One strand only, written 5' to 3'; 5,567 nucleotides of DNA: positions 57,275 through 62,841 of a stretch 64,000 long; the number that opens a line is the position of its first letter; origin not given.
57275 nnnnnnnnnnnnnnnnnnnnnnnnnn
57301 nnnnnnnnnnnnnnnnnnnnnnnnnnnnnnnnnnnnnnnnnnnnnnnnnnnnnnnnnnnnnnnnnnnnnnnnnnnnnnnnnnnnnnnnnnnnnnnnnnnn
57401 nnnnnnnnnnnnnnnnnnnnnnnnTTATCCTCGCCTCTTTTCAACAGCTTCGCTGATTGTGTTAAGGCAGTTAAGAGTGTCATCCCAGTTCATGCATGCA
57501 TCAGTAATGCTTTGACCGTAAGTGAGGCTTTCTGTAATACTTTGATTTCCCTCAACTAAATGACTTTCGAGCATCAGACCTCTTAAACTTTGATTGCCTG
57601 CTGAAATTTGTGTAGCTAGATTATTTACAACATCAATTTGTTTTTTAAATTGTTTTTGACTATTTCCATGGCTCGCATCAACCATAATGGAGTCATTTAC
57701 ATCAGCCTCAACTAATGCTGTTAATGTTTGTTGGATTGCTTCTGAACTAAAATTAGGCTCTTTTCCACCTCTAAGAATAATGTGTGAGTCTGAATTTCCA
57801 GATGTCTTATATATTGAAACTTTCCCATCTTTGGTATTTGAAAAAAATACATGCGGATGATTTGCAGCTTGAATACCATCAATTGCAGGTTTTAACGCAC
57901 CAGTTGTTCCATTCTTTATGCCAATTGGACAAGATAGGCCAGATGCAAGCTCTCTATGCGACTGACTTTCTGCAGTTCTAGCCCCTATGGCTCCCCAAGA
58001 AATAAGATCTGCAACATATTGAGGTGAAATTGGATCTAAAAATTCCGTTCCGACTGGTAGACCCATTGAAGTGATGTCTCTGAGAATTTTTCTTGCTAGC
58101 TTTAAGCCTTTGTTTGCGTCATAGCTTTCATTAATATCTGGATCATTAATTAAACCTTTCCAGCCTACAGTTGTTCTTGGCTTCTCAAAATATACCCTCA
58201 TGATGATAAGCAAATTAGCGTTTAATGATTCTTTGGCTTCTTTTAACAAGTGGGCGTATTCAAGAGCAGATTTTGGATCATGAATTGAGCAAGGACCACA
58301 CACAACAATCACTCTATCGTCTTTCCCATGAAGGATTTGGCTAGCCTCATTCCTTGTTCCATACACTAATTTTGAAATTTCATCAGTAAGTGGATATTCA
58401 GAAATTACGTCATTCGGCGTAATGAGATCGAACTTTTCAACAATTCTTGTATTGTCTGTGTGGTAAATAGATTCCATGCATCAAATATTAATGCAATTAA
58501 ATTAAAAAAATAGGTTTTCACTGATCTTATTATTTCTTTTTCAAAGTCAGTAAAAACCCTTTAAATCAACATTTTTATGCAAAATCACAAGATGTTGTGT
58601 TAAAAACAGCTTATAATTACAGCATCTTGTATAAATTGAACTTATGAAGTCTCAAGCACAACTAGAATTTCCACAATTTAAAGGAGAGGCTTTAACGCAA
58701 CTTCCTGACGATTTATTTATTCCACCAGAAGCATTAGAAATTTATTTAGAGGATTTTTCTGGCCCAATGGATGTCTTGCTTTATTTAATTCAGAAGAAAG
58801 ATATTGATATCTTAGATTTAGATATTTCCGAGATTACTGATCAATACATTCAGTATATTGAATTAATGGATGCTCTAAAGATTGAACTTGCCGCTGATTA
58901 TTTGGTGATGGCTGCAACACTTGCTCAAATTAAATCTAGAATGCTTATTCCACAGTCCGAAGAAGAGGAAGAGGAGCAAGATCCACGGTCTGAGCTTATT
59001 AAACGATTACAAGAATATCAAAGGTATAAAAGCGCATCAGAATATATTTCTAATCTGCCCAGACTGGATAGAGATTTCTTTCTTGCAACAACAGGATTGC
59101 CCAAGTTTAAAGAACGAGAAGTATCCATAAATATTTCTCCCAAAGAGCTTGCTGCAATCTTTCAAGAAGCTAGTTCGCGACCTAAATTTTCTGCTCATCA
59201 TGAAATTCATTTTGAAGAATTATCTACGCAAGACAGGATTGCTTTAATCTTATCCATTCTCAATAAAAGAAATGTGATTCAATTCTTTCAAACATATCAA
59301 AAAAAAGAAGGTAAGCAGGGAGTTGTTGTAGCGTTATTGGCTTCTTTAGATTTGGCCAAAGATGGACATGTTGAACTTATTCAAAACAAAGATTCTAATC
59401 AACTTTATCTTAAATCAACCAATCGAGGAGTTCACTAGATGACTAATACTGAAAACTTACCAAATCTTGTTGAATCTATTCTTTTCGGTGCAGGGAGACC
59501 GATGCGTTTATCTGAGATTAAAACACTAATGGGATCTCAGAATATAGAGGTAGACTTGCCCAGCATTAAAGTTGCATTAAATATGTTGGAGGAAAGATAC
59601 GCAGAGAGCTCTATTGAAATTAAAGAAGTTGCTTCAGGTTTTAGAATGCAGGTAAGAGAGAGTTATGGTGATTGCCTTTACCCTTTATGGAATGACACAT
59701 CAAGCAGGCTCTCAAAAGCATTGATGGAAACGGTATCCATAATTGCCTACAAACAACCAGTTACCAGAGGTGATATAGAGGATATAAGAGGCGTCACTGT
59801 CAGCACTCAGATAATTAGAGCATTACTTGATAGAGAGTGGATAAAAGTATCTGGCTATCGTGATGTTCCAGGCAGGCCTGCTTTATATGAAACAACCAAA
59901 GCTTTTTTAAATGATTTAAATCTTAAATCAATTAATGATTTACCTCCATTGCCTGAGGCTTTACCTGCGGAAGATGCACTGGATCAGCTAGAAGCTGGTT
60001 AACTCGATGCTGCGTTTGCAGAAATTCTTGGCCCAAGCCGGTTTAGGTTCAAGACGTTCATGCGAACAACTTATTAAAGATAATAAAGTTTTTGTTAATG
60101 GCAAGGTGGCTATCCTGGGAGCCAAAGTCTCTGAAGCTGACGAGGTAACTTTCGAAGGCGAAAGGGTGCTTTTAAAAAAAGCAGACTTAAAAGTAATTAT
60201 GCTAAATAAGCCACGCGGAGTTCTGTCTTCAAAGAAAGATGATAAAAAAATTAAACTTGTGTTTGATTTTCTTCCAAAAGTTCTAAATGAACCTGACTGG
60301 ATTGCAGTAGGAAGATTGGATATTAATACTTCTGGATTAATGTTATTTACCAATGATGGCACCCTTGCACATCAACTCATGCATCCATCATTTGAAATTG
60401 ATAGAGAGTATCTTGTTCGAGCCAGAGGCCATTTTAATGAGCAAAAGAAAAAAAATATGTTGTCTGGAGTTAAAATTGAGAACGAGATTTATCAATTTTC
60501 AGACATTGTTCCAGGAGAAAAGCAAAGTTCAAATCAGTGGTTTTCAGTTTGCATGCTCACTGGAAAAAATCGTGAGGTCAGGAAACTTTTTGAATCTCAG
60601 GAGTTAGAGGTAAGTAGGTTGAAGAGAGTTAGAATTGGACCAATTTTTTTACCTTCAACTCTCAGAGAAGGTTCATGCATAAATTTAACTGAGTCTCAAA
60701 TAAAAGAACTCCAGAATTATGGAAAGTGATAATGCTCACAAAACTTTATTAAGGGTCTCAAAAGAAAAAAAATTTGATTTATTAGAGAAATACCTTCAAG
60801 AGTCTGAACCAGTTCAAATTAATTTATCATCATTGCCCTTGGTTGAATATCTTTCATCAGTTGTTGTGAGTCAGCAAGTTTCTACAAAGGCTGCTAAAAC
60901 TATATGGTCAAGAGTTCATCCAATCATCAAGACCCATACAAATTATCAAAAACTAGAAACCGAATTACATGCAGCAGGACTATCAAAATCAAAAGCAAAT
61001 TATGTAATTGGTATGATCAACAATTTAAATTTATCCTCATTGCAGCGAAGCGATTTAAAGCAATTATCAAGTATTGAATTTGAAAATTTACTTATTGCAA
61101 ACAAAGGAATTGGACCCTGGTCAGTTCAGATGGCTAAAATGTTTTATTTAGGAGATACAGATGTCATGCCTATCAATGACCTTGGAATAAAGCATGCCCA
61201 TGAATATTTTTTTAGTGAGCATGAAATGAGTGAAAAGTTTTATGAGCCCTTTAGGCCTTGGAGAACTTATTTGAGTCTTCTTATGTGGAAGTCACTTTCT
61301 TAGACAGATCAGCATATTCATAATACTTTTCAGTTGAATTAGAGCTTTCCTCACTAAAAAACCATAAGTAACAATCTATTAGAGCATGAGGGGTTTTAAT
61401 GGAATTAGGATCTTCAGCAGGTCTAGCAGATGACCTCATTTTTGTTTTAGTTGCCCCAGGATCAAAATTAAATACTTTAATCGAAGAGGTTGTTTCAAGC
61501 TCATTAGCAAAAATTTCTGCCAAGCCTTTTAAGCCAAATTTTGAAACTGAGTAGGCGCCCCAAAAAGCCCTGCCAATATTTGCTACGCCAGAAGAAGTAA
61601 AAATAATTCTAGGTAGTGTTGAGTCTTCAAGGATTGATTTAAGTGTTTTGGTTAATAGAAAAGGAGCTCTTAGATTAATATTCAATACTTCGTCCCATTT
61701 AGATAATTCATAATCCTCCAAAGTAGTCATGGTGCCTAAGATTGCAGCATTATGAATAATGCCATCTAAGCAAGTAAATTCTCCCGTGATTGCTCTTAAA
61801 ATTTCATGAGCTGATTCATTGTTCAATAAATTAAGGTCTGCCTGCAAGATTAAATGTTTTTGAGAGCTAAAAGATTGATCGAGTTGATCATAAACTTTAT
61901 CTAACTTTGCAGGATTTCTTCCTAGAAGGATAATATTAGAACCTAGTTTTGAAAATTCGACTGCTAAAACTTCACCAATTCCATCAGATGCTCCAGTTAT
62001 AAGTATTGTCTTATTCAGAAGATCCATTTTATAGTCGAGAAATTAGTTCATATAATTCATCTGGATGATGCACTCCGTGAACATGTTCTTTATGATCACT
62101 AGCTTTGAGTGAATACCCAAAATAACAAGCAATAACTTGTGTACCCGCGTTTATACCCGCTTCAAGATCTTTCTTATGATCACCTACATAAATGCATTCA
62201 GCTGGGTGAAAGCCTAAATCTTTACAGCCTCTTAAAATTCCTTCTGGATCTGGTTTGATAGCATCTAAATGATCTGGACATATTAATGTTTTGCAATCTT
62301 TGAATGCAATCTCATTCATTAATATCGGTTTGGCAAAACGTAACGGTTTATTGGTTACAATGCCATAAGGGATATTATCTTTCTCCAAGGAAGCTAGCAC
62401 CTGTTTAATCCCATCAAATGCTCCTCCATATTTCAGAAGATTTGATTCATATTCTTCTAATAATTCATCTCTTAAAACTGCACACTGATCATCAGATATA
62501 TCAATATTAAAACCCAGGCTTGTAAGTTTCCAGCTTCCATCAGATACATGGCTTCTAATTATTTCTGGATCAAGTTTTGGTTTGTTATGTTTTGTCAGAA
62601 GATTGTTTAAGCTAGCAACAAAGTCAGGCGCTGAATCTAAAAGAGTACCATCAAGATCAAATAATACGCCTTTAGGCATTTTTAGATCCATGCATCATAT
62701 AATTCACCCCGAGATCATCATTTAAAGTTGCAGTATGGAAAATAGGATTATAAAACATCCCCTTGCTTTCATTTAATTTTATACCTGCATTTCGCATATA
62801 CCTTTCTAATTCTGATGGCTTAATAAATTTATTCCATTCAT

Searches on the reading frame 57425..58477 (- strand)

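Call 54: search_protein_families(library=pfam, proteins=[window:57425-58477:-], max_evalue=0.000001)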
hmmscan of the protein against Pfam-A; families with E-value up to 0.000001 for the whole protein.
window:57425-58477:- (350 aa): 1 family
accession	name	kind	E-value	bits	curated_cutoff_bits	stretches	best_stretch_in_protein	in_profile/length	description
PF00793.26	DAHP_synth_1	-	1.5e-90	303.2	25.5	1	46-335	8-266/270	DAHP synthetase I family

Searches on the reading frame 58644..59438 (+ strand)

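Call 54: search_protein_families(library=pfam, proteins=[window:58644-59438:+], max_evalue=0.000001)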
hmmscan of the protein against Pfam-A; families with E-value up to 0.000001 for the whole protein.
window:58644-59438:+ (264 aa): 1 family
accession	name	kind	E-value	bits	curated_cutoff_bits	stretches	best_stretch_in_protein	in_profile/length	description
PF02616.19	SMC_ScpA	-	1.8e-28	100.6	24.6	1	48-257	1-230/232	Segregation and condensation protein ScpA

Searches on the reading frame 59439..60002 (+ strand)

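Call 54: search_protein_families(library=pfam, proteins=[window:59439-60002:+], max_evalue=0.000001)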
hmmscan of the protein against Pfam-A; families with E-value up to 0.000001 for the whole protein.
window:59439-60002:+ (187 aa): 1 family
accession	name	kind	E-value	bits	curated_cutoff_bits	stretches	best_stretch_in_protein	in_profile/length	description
PF04079.22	SMC_ScpB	-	1.8e-48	164.6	27.4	1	10-171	2-160/160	Segregation and condensation complex subunit ScpB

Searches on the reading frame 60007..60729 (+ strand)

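Call 54: search_protein_families(library=pfam, proteins=[window:60007-60729:+], max_evalue=0.000001)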
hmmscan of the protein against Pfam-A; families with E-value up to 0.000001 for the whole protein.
window:60007-60729:+ (240 aa): 2 families
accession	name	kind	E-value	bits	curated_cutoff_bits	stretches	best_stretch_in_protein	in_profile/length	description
PF00849.27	PseudoU_synth_2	-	6.5e-21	75.6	26.8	1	63-196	2-151/152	RNA pseudouridylate synthase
PF01479.30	S4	-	8.1e-11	41.9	22.8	1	2-47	1-48/48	S4 domain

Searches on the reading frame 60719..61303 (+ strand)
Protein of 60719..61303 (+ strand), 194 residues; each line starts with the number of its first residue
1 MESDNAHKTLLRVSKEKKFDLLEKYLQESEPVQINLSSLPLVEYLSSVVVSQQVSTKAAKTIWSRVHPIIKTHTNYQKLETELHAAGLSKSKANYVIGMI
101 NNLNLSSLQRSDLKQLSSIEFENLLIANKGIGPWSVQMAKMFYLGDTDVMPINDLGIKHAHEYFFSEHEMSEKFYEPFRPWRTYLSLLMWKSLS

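Call 54: search_protein_families(library=pfam, proteins=[window:60719-61303:+], max_evalue=0.000001)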
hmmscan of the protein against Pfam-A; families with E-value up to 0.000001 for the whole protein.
window:60719-61303:+ (194 aa): 1 family
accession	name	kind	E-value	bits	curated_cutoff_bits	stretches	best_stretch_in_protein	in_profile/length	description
PF00730.31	HhH-GPD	-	9.4e-08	32.8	26.2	1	47-170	2-92/108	HhH-GPD superfamily base excision DNA repair protein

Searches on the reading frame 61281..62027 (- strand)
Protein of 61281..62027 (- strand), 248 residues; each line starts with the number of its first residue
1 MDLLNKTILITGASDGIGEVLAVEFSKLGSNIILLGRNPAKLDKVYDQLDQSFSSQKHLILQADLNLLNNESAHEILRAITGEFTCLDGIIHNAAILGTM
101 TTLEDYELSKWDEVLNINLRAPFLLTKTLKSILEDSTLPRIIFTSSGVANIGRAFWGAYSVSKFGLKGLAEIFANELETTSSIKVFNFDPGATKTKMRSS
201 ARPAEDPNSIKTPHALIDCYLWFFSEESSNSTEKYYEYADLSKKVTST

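Call 54: search_protein_families(library=pfam, proteins=[window:61281-62027:-], max_evalue=0.000001)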
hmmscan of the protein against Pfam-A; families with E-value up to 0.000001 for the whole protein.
window:61281-62027:- (248 aa): 3 families
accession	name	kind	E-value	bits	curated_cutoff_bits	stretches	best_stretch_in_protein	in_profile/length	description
PF00106.31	adh_short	-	7.3e-40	137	26.6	1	6-205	1-194/195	short chain dehydrogenase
PF13561.12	adh_short_C2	-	8.6e-25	88.1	27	1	12-202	1-185/236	Enoyl-(Acyl carrier protein) reductase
PF08659.16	KR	-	1.2e-12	48.6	22.6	1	7-184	2-174/180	KR domain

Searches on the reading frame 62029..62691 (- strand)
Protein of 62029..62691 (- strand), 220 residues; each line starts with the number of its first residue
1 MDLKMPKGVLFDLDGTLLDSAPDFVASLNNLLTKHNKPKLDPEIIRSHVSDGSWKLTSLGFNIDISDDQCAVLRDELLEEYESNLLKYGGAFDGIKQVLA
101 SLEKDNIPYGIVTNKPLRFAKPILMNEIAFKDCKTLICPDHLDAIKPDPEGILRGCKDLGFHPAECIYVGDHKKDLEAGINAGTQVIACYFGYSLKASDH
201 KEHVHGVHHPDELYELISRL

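Call 54: search_protein_families(library=pfam, proteins=[window:62029-62691:-], max_evalue=0.000001)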
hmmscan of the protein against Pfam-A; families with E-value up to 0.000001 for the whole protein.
window:62029-62691:- (220 aa): 3 families
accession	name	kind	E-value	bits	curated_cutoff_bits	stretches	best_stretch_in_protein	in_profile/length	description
PF13419.12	HAD_2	-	3.5e-31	109.1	23.8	1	9-188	1-177/178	Haloacid dehalogenase-like hydrolase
PF00702.32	Hydrolase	-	3.1e-22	80.4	26.4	1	7-183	2-191/191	haloacid dehalogenase-like hydrolase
PF12710.13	HAD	-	7.2e-08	33.5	27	1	9-178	1-187/189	haloacid dehalogenase-like hydrolase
